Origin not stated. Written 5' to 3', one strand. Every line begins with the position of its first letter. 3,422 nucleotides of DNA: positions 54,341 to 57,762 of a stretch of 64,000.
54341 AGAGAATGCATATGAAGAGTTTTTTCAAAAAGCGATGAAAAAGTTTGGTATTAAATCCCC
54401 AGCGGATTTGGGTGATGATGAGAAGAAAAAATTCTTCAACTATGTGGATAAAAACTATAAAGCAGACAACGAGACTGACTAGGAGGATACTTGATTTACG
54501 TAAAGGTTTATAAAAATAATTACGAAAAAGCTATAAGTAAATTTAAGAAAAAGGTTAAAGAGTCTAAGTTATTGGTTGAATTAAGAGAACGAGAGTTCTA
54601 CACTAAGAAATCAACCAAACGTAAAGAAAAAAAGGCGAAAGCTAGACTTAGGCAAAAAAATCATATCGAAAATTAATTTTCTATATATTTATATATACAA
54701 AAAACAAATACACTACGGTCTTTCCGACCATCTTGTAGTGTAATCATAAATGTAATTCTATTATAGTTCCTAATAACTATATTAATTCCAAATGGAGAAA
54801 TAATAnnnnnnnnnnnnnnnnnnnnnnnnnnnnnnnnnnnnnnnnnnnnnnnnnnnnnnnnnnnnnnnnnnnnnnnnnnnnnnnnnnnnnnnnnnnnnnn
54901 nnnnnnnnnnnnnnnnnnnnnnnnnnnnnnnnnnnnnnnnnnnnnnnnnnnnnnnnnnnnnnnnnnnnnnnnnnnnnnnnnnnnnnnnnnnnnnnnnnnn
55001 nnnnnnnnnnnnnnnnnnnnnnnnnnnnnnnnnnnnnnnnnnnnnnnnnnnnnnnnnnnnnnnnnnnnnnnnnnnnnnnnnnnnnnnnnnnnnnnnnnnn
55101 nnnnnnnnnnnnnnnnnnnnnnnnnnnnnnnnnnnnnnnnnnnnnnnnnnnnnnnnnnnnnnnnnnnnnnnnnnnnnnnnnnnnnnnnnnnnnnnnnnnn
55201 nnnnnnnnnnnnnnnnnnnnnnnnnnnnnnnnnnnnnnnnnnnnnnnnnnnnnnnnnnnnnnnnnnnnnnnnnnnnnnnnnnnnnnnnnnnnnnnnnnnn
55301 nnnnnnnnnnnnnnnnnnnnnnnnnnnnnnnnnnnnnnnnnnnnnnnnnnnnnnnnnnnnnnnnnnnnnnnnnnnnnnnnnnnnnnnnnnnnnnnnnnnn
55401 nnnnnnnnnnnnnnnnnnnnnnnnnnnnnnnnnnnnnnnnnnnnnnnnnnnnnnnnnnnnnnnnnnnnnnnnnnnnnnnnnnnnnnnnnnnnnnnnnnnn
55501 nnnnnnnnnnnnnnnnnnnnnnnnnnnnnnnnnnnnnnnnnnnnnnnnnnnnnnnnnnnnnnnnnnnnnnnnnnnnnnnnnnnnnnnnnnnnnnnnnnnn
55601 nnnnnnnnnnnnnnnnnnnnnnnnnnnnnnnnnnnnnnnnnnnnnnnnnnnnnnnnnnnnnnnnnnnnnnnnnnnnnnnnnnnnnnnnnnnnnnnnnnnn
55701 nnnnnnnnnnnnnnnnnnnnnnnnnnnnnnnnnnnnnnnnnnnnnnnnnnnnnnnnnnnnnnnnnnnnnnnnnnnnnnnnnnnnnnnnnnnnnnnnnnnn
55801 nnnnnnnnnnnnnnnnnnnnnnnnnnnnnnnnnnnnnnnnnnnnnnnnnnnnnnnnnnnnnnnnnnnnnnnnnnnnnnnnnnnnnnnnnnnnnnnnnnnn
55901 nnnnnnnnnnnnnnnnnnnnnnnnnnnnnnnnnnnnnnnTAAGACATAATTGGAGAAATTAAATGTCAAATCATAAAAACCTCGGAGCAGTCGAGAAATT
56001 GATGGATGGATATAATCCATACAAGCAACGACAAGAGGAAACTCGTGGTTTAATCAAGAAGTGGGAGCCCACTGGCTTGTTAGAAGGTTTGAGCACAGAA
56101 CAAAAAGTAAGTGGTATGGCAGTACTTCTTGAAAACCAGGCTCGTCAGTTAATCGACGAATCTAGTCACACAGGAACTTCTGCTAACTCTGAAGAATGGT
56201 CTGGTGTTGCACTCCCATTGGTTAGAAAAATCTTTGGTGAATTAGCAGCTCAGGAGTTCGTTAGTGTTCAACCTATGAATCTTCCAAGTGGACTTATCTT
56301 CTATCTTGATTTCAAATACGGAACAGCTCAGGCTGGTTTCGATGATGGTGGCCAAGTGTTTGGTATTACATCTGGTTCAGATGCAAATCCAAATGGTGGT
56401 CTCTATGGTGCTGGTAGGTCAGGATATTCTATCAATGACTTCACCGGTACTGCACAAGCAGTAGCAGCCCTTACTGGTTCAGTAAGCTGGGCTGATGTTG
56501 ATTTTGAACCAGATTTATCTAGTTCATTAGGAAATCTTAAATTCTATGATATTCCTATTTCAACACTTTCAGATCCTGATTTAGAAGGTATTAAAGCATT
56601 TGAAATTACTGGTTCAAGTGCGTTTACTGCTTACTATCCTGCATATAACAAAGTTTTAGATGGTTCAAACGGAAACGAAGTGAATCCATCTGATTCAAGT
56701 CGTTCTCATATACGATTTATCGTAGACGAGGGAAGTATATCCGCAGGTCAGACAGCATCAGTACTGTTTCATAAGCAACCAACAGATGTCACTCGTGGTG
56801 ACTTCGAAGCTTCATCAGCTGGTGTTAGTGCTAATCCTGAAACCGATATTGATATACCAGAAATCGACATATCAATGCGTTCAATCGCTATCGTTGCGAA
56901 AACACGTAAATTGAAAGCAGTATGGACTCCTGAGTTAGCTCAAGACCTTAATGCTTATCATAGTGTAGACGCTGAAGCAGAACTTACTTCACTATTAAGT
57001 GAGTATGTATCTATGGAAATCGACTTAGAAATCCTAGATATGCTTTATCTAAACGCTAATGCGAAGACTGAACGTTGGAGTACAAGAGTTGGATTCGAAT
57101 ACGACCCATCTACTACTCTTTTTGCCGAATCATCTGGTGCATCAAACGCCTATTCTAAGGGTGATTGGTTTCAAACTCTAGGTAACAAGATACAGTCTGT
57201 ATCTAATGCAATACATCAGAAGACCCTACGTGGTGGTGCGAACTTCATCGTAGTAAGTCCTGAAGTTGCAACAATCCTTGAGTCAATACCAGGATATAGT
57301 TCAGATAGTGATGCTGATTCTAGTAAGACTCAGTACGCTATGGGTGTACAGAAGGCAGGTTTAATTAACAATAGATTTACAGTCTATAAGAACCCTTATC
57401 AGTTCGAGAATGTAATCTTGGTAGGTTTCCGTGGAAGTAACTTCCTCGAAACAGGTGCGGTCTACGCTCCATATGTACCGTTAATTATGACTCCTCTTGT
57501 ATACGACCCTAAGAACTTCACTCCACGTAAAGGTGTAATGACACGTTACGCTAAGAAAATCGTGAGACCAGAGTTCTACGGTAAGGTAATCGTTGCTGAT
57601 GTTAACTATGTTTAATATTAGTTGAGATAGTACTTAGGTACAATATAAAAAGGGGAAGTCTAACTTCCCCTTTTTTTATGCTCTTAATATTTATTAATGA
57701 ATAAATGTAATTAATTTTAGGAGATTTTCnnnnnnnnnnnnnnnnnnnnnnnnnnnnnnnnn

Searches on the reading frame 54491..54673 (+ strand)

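Call 89: search_protein_families(library=phrogs, proteins=[window:54491-54673:+], max_evalue=0.01)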
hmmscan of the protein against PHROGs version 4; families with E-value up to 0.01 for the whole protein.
window:54491-54673:+ (61 aa): 1 family
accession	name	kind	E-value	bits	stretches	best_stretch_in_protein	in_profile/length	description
phrog_21469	-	moron, auxiliary metabolic gene and host takeover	5.2e-09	37.1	1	2-54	2-55/71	ribosomal protein S21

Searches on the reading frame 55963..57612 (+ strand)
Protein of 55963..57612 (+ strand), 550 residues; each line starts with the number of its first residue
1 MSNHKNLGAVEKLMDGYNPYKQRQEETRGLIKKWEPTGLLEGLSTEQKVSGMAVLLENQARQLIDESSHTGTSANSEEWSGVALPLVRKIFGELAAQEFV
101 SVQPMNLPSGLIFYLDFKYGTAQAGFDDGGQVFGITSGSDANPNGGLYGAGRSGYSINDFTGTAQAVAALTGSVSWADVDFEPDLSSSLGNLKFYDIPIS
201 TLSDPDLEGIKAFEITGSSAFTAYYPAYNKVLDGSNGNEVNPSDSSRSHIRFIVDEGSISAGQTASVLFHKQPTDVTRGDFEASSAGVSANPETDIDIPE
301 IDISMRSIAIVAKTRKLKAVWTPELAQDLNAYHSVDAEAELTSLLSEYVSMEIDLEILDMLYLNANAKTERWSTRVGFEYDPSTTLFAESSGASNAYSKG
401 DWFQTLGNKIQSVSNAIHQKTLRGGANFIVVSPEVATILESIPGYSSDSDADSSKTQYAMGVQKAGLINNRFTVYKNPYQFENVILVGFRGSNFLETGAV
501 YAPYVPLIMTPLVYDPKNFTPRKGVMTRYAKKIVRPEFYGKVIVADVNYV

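Call 91: search_dna_similar(query=window:55963-57612:+, collection=phages, mode=protein, max_evalue=0.00001, max_rows=12)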
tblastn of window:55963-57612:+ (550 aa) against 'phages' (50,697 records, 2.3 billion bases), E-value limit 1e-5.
Records with a match: 2583; places in all: 2586; records where one place covers at least 80% of the query: 9.
Best place of each record, by identity: <60% 2583.
By first word of the organism name: Escherichia 671; Synechococcus 383; Klebsiella 331; Salmonella 203; Vibrio 134; Shigella 89; Aeromonas 86; Acinetobacter 71; Cyanophage 61; Enterobacter 58; and 61 more.
By host as written in the record: - 460; Escherichia coli 282; Klebsiella pneumoniae 115; Synechococcus 107; Escherichia coli O157:H7 39; Synechococcus sp. 38; Salmonella enterica 29; Synechococcus sp. WH7803 28; and 572 more.
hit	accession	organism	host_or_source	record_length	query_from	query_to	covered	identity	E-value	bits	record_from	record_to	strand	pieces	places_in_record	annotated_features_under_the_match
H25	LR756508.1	uncultured phage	metagenomic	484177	16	544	96%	56.8%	3e-178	563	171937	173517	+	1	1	record has no annotation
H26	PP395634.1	Microcystis phage Mel-JY01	Microcystis elabens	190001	18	544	96%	53.9%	5e-176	556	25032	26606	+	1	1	capsid protein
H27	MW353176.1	Flavobacterium phage vB_FspM_immuto_3-5A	Flavobacterium sp. LMO8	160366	10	550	98%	51.3%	3e-159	508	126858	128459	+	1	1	major capsid protein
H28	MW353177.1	Flavobacterium phage vB_FspM_immuto_13-6C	Flavobacterium sp. LMO8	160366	10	550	98%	51.3%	3e-159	508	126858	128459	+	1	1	major capsid protein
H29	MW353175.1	Flavobacterium phage vB_FspM_immuto_2-6A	Flavobacterium sp. LMO8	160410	10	550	98%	51.3%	3e-159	508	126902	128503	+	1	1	major capsid protein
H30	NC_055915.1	Flavobacterium phage vB_FspM_immuto_2-6A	Flavobacterium sp. LMO8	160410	10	550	98%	51.3%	3e-159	508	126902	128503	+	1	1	major capsid protein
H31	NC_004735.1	Rhodothermus phage RM378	Rhodothermus marinus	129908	30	544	94%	37.5%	4e-82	285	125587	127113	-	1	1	similar to major head protein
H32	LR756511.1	uncultured phage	metagenomic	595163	26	544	62%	39.7%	1e-48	256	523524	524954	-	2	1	record has no annotation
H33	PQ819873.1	Streptococcus phage vB_SagM-GXN1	Streptococcus agalactiae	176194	52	541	89%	25.1%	2e-21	105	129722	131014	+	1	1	major capsid protein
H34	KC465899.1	Pelagibacter phage HTVC008M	Candidatus Pelagibacter ubique HTCC1062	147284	27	538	72%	30.7%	2e-24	169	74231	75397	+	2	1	major capsid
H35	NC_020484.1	Pelagibacter phage HTVC008M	Candidatus Pelagibacter ubique HTCC1062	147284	27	538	72%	30.7%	2e-24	169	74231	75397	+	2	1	major head protein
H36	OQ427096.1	Xanthomonas phage X1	Xanthomonas campestris pv. campestris ...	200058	21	530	68%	32.3%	1e-21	161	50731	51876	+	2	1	major capsid protein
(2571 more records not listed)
